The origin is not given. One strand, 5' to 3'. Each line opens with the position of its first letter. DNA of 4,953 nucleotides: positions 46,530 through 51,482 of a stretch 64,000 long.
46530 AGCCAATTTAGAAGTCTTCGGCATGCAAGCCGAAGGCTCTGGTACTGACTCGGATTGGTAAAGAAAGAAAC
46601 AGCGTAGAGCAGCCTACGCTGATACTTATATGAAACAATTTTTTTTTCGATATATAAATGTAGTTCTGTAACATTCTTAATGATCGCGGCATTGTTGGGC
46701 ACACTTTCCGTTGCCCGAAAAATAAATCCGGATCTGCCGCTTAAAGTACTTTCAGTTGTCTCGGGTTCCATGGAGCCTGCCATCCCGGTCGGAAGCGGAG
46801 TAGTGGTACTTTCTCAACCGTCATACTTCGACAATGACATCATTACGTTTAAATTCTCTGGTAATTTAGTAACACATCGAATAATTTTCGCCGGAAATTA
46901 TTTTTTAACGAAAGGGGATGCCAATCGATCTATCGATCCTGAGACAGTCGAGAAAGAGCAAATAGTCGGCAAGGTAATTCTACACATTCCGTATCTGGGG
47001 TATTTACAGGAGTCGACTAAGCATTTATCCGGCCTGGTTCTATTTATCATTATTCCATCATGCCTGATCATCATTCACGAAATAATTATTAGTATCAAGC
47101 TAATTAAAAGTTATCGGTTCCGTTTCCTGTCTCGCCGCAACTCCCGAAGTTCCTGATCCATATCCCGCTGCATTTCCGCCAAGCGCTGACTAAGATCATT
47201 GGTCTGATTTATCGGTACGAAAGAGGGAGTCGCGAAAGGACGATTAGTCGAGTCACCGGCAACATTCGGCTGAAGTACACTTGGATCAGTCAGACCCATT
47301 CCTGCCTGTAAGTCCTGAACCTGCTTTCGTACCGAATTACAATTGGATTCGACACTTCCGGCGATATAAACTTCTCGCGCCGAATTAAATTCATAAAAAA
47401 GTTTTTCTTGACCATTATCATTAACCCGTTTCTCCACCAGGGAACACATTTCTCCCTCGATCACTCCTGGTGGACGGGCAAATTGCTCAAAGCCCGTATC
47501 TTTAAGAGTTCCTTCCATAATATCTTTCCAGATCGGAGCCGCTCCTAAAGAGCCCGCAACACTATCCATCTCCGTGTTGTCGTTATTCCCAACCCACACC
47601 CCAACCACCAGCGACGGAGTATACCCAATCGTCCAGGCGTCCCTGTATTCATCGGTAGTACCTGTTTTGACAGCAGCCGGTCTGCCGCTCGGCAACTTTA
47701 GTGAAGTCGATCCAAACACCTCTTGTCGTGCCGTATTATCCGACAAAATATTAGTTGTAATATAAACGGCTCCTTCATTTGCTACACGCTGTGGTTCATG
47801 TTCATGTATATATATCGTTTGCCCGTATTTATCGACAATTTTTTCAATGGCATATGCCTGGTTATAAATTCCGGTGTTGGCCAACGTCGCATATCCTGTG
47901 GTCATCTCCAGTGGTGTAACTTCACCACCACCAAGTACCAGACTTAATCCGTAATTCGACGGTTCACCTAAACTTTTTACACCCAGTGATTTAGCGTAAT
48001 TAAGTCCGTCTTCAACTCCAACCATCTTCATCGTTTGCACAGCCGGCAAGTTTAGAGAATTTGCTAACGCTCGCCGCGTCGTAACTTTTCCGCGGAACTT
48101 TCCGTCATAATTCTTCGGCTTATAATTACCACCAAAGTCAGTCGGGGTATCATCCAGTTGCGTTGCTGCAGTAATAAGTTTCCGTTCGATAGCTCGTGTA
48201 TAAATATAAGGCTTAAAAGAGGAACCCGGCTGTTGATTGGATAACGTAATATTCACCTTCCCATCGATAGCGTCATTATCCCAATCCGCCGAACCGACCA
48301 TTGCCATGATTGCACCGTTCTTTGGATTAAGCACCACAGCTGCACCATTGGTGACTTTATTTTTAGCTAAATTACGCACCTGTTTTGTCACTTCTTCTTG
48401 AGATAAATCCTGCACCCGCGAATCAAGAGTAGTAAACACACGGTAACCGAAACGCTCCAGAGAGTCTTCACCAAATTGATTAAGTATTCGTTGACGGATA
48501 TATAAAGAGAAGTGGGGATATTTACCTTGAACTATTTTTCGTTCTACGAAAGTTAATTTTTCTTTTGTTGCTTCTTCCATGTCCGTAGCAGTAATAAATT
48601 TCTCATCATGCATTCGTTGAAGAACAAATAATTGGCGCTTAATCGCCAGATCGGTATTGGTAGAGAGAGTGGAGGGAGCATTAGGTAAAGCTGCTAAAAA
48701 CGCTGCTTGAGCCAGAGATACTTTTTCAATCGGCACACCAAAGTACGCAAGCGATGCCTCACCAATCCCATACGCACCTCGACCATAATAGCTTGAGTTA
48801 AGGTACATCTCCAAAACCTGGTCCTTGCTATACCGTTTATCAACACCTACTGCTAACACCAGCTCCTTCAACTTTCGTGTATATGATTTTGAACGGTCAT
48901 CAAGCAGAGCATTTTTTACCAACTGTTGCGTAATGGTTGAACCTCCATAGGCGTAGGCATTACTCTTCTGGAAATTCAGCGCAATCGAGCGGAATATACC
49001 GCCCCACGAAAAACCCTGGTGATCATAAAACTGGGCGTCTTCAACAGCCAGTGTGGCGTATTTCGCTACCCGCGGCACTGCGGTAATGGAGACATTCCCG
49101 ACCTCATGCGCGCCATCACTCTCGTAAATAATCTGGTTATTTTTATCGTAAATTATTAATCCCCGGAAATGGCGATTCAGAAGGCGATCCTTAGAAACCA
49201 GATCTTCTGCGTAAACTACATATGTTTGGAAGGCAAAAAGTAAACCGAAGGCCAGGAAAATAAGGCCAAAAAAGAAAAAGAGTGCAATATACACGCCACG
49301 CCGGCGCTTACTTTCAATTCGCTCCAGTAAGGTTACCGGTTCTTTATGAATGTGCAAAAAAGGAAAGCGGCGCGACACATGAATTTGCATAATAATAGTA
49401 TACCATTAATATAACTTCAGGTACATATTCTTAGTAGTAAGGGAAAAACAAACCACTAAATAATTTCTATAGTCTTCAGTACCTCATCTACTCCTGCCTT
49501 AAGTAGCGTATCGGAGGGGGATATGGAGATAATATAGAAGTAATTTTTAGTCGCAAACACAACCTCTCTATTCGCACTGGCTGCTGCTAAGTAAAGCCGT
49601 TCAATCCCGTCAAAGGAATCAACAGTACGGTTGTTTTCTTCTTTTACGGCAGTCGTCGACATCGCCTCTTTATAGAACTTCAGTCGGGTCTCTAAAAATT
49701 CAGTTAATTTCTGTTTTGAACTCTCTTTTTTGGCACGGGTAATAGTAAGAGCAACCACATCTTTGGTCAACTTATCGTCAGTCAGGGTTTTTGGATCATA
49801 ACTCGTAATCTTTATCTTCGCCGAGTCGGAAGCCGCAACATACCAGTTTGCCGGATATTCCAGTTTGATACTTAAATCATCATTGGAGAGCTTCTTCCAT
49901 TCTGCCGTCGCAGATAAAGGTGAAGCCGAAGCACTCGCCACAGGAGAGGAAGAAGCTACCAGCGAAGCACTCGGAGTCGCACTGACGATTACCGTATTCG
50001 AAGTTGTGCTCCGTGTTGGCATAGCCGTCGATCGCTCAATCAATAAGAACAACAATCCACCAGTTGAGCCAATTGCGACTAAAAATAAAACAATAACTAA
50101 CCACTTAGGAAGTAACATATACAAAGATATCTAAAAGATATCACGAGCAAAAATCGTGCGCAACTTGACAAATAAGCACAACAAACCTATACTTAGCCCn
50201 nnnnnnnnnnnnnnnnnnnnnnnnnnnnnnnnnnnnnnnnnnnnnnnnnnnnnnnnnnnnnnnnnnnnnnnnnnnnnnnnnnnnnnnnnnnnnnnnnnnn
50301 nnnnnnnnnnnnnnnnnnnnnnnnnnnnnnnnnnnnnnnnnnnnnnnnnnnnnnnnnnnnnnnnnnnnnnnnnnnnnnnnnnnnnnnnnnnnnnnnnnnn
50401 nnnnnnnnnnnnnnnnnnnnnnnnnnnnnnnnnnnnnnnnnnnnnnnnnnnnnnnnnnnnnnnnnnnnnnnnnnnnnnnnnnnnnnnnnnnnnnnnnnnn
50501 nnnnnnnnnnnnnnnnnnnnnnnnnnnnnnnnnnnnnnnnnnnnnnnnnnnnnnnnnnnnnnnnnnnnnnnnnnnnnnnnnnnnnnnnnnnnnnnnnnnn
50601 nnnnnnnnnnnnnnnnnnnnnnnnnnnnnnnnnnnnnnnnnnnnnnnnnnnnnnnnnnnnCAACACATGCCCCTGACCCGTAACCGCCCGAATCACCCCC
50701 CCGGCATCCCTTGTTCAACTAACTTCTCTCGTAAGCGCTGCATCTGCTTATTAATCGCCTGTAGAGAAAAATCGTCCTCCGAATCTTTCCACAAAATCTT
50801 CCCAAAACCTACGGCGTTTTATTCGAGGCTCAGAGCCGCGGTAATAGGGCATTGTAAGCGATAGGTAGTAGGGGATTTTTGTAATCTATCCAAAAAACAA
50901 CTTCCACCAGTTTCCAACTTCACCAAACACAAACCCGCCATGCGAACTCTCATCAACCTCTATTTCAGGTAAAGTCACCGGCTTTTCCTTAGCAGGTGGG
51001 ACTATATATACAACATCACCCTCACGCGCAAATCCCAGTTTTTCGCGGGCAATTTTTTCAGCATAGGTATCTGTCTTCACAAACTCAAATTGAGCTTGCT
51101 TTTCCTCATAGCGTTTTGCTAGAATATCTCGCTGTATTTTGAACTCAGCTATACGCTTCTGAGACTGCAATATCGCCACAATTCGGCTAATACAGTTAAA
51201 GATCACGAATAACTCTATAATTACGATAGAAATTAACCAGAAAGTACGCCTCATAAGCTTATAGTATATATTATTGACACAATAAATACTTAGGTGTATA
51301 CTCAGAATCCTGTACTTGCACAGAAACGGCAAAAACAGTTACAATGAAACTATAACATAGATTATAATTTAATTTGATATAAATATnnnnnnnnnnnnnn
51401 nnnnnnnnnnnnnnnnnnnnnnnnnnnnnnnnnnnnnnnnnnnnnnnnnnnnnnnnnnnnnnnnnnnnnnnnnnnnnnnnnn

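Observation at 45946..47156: TasA/camelysin-like fibre protein paired with a dedicated SipW-type (S26B) signal peptidase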

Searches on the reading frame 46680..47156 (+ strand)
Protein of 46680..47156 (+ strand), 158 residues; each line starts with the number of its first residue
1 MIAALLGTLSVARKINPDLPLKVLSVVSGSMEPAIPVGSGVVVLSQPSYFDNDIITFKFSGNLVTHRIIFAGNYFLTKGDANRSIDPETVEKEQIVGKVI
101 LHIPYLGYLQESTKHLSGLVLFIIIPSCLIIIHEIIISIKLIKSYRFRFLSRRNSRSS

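Call 3: search_protein_families(library=pfam, proteins=[window:46680-47156:+], max_evalue=0.1)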
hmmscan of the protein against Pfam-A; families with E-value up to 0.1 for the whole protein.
window:46680-47156:+ (158 aa): 1 family
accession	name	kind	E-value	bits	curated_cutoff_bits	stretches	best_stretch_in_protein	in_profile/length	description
PF00717.28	Peptidase_S24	-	8.8e-07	29.1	23.3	1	17-100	31-116/116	Peptidase S24-like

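Call 4: search_protein_families(library=ncbifam, proteins=[window:46680-47156:+], max_evalue=0.1)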
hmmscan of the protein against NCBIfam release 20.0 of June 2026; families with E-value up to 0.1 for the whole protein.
window:46680-47156:+ (158 aa): 2 families
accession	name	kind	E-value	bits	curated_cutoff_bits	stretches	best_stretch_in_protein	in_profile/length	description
NF046067.1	SigPepSipWBacil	equivalog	4.1e-21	75.4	190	1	23-142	40-169/189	signal peptidase I SipW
TIGR02228.1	sigpep_I_arch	equivalog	4.4e-21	75.4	51.85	1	20-135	30-155/158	signal peptidase I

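Call 10: search_solved_structures(query=window:46680-47156:+, max_evalue=1, show_alignments=3)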
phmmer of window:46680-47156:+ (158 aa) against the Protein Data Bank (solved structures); distinct sequences matched with E-value up to 1: 1.
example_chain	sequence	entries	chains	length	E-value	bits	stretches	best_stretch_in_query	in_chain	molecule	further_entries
3be7_A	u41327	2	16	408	0.039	17.2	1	34-98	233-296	Zn-dependent arginine carboxypeptidase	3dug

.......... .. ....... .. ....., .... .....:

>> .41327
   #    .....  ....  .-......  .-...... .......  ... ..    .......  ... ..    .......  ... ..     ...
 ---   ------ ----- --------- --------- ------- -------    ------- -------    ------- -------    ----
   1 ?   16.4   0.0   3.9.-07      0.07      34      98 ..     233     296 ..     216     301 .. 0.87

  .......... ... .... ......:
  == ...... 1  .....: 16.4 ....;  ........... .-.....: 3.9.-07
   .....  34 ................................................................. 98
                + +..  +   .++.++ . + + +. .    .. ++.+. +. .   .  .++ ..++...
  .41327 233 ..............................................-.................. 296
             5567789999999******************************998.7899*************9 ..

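Call 21: find_homologous_proteins(query=window:46680-47156:+, max_evalue=0.00001)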
Query window:46680-47156:+ (158 aa): 37 proteins with E <= 0.00001 among 199 candidates.
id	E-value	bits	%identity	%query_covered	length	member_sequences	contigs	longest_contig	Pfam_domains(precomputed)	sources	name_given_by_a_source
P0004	1.2e-94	332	100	100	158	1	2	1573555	PF00717.29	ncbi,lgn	-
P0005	9.5e-52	193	60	82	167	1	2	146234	PF00717.29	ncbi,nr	ncbi:MAG: signal peptidase I [bacterium]|nr:signal peptidase I [bacterium]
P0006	3.5e-49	185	59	81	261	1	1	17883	PF00717.29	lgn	-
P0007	1.7e-16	78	43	70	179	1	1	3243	-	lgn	-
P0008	2.4e-15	75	37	79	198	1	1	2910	-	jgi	jgi:signal peptidase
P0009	8.9e-14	70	45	62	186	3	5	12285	-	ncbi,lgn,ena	-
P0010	1.4e-13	69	37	73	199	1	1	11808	-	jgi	jgi:signal peptidase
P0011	2.8e-13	68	38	80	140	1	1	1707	-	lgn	-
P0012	3.2e-13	68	40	84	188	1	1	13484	PF00717.29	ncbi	-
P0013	3.5e-13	68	49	53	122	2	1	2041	PF00717.29,PF10502.15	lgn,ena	-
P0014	1.5e-12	66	52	53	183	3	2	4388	-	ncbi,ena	-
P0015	2.7e-12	65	49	53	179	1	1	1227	PF00717.29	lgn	-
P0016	5.8e-12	64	38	84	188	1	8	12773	-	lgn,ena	-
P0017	1.2e-11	63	39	84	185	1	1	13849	PF00717.29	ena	-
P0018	4.0e-11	61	45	56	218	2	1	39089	-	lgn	-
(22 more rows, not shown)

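Call 23: find_encoding_contigs(protein=P0005, flank=8000, max_places=2)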
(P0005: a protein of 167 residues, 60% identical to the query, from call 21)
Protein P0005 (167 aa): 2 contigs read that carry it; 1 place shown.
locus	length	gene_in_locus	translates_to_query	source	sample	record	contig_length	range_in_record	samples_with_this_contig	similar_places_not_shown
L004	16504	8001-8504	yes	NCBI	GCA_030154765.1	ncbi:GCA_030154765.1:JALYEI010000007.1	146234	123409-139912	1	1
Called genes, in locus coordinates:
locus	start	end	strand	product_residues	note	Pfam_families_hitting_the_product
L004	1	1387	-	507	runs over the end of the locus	PF13231:PMT_2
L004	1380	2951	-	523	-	PF00535:Glycos_transf_2, PF13641:Glyco_tranf_2_3, PF13506:Glyco_transf_21, PF13632:Glyco_trans_2_3, PF03552:Cellulose_synt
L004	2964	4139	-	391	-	PF01270:Glyco_hydro_8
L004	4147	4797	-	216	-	-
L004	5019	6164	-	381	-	PF00768:Peptidase_S11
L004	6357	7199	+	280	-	-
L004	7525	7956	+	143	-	-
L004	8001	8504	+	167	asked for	PF00717:Peptidase_S24 (weak)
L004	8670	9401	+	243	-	PF03473:MOSC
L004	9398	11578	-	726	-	PF00912:Transgly, PF00905:Transpeptidase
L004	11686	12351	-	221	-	-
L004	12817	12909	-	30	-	-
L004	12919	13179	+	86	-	PF04014:MazE_antitoxin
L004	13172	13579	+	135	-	PF01850:PIN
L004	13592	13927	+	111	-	-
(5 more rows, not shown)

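Call 24: find_encoding_contigs(protein=P0004, flank=1000, max_places=2)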
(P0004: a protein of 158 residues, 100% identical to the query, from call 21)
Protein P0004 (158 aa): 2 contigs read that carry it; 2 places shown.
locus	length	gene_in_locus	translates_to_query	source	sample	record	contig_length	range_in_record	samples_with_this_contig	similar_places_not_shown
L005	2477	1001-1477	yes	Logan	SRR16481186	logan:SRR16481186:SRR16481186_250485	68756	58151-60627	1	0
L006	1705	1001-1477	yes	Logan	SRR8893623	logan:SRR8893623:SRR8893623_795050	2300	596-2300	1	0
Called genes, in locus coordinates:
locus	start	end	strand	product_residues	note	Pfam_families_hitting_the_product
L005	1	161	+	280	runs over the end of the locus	-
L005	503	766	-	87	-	-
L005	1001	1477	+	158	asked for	PF00717:Peptidase_S24 (weak)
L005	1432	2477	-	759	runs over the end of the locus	PF00912:Transgly, PF00905:Transpeptidase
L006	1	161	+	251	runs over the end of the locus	?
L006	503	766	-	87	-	-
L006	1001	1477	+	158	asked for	PF00717:Peptidase_S24 (weak)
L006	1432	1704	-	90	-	?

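Call 36: search_solved_structures(query=A4, max_evalue=1, show_alignments=2)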
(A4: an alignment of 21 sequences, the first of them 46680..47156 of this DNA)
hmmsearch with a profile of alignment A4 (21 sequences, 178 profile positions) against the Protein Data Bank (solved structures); distinct sequences matched with E-value up to 1: 14.
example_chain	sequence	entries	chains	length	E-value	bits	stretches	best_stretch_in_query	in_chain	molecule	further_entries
7p2q_A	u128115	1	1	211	2.5e-19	72.5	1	14-152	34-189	Signal peptidase complex catalytic subunit SEC11C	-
7p2p_A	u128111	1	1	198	3.3e-18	68.9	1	20-153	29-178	Signal peptidase complex catalytic subunit SEC11A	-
9rjb_A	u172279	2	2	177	3.1e-17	65.7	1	20-153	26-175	Signal peptidase complex catalytic subunit SEC11A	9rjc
4me8_A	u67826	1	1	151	0.013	18.1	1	44-88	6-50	Signal peptidase I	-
9nlo_A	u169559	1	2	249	0.07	15.7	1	34-62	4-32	Signal peptidase I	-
1t7d_A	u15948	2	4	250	0.097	15.2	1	34-62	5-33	SIGNAL PEPTIDASE I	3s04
1kn9_A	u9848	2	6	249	0.1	15.2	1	34-62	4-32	Signal peptidase I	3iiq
1b12_A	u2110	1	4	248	0.13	14.8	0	35-62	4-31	SIGNAL PEPTIDASE I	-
6b88_A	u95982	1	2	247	0.15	14.7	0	36-62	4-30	Signal peptidase I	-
6a2t_A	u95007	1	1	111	0.35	13.4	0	39-74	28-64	LexA repressor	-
4nv4_A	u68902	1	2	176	0.43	13.1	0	42-87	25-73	Signal peptidase I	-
6a2r_A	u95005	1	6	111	0.49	13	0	39-72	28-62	LexA repressor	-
6a2q_A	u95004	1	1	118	0.59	12.7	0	39-72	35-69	LexA repressor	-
4wvh_A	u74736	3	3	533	0.66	12.5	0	38-89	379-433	Maltose-binding periplasmic protein,Signal peptidase IB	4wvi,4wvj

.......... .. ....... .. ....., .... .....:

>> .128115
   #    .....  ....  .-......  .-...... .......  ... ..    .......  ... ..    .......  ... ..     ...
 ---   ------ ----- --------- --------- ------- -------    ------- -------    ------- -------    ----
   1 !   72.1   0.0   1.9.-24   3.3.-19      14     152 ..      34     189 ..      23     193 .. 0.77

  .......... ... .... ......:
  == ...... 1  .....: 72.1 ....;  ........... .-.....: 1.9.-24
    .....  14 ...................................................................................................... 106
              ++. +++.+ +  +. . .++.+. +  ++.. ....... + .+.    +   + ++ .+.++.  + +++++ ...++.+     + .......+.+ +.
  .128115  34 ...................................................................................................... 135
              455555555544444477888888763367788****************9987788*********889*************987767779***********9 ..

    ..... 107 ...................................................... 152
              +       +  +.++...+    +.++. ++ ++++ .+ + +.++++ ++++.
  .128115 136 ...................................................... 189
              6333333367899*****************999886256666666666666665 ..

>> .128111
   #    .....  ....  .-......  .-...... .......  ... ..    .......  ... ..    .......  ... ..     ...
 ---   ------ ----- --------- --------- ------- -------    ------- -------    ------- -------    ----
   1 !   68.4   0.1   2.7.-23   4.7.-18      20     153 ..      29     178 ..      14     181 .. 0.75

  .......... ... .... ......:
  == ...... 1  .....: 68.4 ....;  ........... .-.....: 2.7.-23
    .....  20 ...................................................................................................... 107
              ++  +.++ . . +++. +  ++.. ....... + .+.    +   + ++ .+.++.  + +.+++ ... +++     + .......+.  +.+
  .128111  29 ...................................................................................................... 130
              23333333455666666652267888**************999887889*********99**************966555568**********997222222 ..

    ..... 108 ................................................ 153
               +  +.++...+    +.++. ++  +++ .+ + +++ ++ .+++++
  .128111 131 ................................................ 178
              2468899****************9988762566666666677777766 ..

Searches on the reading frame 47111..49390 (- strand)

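Call 3: search_protein_families(library=pfam, proteins=[window:47111-49390:-], max_evalue=0.1)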
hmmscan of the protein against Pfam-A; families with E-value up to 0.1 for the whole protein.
window:47111-49390:- (759 aa): 3 families
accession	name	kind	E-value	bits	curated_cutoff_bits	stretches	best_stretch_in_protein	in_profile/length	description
PF00912.28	Transgly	-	2.4e-52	177.4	27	1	94-261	11-178/178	Transglycosylase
PF00905.27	Transpeptidase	-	8e-28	97.9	22.1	1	349-626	1-299/299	Penicillin binding protein transpeptidase domain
PF11629.13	Mst1_SARAH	-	0.026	15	23.1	1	730-753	9-32/48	C terminal SARAH domain of Mst1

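Call 4: search_protein_families(library=ncbifam, proteins=[window:47111-49390:-], max_evalue=0.1)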
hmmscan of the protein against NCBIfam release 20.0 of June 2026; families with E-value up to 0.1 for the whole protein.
window:47111-49390:- (759 aa): 18 families
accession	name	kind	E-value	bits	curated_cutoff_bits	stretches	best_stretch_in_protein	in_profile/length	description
TIGR02074.1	PBP_1a_fam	subfamily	6.2e-151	503.8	508.75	1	99-630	4-534/535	PBP1A family penicillin-binding protein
TIGR02073.1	PBP_1c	equivalog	2.7e-130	436.2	494.2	1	91-664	28-576/728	penicillin-binding protein 1C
NF051885.1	tranpepglycosPbpC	equivalog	2.3e-129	432.8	900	1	33-639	11-604/632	multimodular transpeptidase-transglycosylase PbpC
TIGR02071.1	PBP_1b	equivalog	2.6e-94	316.8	717.75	1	100-628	150-682/729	penicillin-binding protein 1B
NF038276.1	strep_PBP2A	exception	6.9e-83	279.1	1100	1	57-638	57-646/716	penicillin-binding protein PBP2A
NF008643.0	PRK11636.1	equivalog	7e-83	279.3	1263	3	79-338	49-307/850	peptidoglycan glycosyltransferase/peptidoglycan DD-transpeptidase MrcA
NF007061.0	PRK09506.1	equivalog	3e-73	247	1120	1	101-626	215-744/825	bifunctional glycosyl transferase/transpeptidase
NF008414.0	PRK11240.1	equivalog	1.9e-72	244.5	1121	1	103-626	70-562/774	peptidoglycan glycosyltransferase PbpC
NF011423.0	PRK14850.1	equivalog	1e-66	225.8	1275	1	100-624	160-688/764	penicillin-binding protein 1b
NF038274.1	strep_PBP1B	exception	6.7e-66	223.1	1225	2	305-614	334-647/745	penicillin-binding protein PBP1B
NF038272.1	strep_PBP1A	exception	1e-59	202.5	1075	1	37-584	15-563/658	penicillin-binding protein PBP1A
NF010008.0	PRK13481.1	equivalog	2.4e-35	122.1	270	1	100-276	83-265/269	glycosyltransferase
TIGR02070.1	mono_pep_trsgly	equivalog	9.6e-34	116.8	182.65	1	101-261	59-219/224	monofunctional biosynthetic peptidoglycan transglycosylase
TIGR03423.1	pbp2_mrdA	equivalog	6.6e-17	61.3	455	2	313-471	224-390/593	penicillin-binding protein 2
NF053573.1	PBP2_PenA_Neis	exception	2.1e-09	36.5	1105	1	315-471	232-388/572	peptidoglycan D,D-transpeptidase PBP2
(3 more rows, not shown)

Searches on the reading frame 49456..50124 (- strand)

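Call 3: search_protein_families(library=pfam, proteins=[window:49456-50124:-], max_evalue=0.1)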
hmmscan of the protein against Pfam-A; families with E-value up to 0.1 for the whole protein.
window:49456-50124:- (222 aa): 1 family
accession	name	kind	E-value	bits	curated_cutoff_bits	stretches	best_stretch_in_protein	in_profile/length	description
PF18933.6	PsbP_2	-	4.7e-06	27.2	27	1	65-202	33-164/184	PsbP-like protein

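Call 4: search_protein_families(library=ncbifam, proteins=[window:49456-50124:-], max_evalue=0.1)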
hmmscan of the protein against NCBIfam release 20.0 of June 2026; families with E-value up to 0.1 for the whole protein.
window:49456-50124:- (222 aa): 2 families
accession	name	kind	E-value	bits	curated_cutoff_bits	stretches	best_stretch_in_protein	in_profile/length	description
NF005061.0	PRK06474.1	equivalog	0.054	13.4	121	1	74-149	85-157/178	hypothetical protein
NF010212.0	PRK13676.1-5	equivalog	0.06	13.7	177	1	132-166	34-68/114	YlbF/YmcA family competence regulator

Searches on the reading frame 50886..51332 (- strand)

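Call 47: search_protein_families(library=pfam, proteins=[window:50886-51332:-], max_evalue=0.001)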
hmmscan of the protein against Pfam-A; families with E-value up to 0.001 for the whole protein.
window:50886-51332:- (148 aa): 1 family
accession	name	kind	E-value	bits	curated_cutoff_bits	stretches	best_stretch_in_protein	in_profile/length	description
PF04977.20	DivIC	-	2.9e-08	33.9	28.9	1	41-113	6-79/80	Septum formation initiator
